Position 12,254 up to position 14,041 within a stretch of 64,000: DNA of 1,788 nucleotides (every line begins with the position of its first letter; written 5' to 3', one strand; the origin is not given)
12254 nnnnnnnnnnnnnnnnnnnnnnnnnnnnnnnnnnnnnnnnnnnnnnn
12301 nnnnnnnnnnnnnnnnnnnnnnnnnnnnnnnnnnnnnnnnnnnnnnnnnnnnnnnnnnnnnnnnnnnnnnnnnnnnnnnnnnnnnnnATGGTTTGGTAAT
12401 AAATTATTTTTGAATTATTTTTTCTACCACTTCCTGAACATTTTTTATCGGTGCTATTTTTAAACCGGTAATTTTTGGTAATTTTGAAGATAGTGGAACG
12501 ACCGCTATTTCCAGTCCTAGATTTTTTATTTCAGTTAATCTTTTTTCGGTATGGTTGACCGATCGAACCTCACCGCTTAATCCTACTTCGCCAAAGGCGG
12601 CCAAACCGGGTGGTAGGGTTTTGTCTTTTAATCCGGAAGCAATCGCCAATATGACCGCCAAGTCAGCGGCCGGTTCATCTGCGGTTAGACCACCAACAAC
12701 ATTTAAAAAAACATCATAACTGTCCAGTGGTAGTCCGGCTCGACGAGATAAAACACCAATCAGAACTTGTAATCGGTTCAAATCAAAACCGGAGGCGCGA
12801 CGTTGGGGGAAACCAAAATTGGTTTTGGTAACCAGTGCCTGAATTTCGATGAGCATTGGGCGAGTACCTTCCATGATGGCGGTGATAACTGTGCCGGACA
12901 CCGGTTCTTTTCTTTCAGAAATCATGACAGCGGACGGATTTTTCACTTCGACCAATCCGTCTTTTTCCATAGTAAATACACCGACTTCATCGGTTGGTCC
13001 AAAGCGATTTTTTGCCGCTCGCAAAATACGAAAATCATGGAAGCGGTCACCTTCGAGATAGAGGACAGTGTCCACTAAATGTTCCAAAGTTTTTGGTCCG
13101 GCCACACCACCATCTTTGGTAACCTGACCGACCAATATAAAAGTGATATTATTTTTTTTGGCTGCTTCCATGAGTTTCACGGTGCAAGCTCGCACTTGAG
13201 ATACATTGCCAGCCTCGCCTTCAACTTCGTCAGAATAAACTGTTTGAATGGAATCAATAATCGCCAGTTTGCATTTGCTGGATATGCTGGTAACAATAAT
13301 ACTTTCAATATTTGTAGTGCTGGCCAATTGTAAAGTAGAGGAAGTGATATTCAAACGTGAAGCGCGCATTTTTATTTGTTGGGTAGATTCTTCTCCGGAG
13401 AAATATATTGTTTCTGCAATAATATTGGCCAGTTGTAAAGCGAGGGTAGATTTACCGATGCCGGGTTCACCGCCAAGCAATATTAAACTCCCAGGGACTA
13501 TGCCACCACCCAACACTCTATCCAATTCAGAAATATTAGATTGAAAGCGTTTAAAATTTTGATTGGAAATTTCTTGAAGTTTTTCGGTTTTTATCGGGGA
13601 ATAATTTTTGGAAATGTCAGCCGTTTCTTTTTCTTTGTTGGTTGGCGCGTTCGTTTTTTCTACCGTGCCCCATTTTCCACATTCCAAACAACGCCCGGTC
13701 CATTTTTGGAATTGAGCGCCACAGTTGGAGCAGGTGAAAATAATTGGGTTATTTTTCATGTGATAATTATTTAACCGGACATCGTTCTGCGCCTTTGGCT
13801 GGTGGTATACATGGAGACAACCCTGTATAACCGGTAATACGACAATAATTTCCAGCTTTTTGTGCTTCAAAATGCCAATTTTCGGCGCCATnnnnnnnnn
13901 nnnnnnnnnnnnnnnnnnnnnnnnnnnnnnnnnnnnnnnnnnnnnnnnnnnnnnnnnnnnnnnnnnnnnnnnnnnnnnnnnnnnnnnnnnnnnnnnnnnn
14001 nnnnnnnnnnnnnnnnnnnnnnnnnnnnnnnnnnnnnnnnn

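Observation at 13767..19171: Envelope/host-interaction gene block: Pro-rich membrane protein, TolB-like propeller, DsbA-like oxidoreductase translationally coupled to a ~50-Cys secreted protein fused to an M15 peptidoglycan peptidase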

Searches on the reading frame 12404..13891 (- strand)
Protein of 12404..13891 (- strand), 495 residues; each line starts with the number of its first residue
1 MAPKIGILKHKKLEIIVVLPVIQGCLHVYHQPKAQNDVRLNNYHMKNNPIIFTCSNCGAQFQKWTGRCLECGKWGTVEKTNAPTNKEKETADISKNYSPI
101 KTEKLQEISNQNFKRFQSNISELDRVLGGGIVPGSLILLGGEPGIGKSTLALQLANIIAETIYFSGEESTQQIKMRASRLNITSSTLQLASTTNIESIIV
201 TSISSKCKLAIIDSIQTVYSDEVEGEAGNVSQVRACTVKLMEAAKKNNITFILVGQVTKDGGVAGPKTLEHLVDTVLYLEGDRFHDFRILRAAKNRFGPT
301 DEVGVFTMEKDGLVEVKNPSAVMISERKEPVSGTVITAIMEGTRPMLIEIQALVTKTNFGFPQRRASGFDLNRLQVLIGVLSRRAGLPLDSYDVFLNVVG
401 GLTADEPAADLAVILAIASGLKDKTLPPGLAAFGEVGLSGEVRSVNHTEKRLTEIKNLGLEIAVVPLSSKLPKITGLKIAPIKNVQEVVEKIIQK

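Call 3: search_protein_families(library=pfam, proteins=[window:12404-13891:-], max_evalue=0.1)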
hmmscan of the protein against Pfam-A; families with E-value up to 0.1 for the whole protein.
window:12404-13891:- (495 aa): 24 families
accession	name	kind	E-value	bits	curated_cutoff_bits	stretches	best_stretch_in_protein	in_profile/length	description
PF06745.19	ATPase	-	3.1e-14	53.3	26.6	2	118-185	3-75/231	KaiC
PF13481.12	AAA_25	-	1.7e-10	41.3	27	1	107-261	6-194/195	AAA domain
PF03796.21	DnaB_C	-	6.2e-10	39.3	27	1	117-189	3-81/255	DnaB-like helicase C terminal domain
PF18073.7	Zn_ribbon_LapB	-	2.7e-08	33.8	25.7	1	52-78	1-27/28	Rubredoxin metal binding domain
PF13479.12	AAA_24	-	1.1e-05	25.9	27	1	137-221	5-79/195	AAA domain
PF00004.35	AAA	-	0.00018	22.4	21.2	1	137-255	1-108/131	ATPase family associated with various cellular activities (AAA)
PF13191.12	AAA_16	-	0.00022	22.2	32.6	1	131-171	24-62/167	AAA ATPase domain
PF13541.12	ChlI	-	0.00053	20.3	27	1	407-467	59-119/121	Subunit ChlI of Mg-chelatase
PF05362.19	Lon_C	-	0.00097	19.2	21.1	1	392-494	94-204/205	Lon protease (S16) C-terminal proteolytic domain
PF00005.33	ABC_tran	-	0.0014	19.7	25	1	131-204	8-80/137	ABC transporter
PF13401.12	AAA_22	-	0.0016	19.2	27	1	135-256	6-123/130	AAA domain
PF08423.17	Rad51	-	0.002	17.9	22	0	120-158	12-50/244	Rad51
PF07728.20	AAA_5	-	0.0035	17.8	22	1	137-179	2-46/139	AAA domain (dynein-related subfamily)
PF20720.3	nSTAND3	-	0.0072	16.5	27.2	1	136-160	19-43/155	Novel STAND NTPase 3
PF03266.21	NTPase_1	-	0.012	15.8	23.9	0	137-161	2-26/168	NTPase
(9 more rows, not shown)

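Call 4: search_protein_families(library=ncbifam, proteins=[window:12404-13891:-], max_evalue=0.1)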
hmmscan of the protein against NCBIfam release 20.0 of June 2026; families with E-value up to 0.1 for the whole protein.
window:12404-13891:- (495 aa): 36 families (the best 25 are shown)
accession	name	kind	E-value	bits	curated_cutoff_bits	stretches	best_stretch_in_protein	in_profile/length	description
TIGR00416.1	sms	equivalog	7.9e-163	542.4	403.05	1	51-489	7-454/454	DNA repair protein RadA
TIGR02902.1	spore_lonB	equivalog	6.3e-13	48.2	723.3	1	375-492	410-530/531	ATP-dependent protease LonB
NF006799.0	PRK09302.1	equivalog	2.6e-12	46.1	408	2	101-183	242-326/515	circadian clock protein KaiC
TIGR02903.1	spore_lon_C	equivalog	3.5e-12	45.6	678.8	1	384-490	503-612/615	Lon family ATP-dependent protease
TIGR03881.1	KaiC_arch_4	hypoth_equivalog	2e-10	40.8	247.8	1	115-232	2-107/231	KaiC domain-containing protein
TIGR02237.1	recomb_radB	equivalog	5.7e-10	39.4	172.4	1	123-312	1-208/210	DNA repair and recombination protein RadB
TIGR03600.1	phage_DnaB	exception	1.8e-08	33.8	498.65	1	118-205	179-264/421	phage replicative helicase, DnaB family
TIGR00665.1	DnaB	equivalog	3.2e-08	32.8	385.25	1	101-197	161-265/435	replicative DNA helicase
NF006861.0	PRK09361.1-1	equivalog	8.9e-07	28.7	278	1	120-318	9-232/235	DNA repair and recombination protein RadB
NF003301.0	PRK04301.1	equivalog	1.8e-06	27.4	259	1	104-157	71-124/316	DNA repair and recombination protein RadA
TIGR03877.1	thermo_KaiC_1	hypoth_equivalog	5.6e-06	26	307.25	1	114-154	2-42/238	KaiC domain-containing protein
NF005852.0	PRK07773.1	equivalog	6.3e-06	24.8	780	1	104-176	186-264/886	replicative DNA helicase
TIGR00764.1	lon_rel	equivalog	1.2e-05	24.1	516.6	1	343-494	463-594/608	ATP-dependent protease LonB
NF004629.0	PRK05973.1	equivalog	1.3e-05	24.3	156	1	129-258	59-193/237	DNA helicase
NF006320.0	PRK08533.1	equivalog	1.8e-05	24.5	215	1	114-155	4-45/230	flagellar accessory protein FlaH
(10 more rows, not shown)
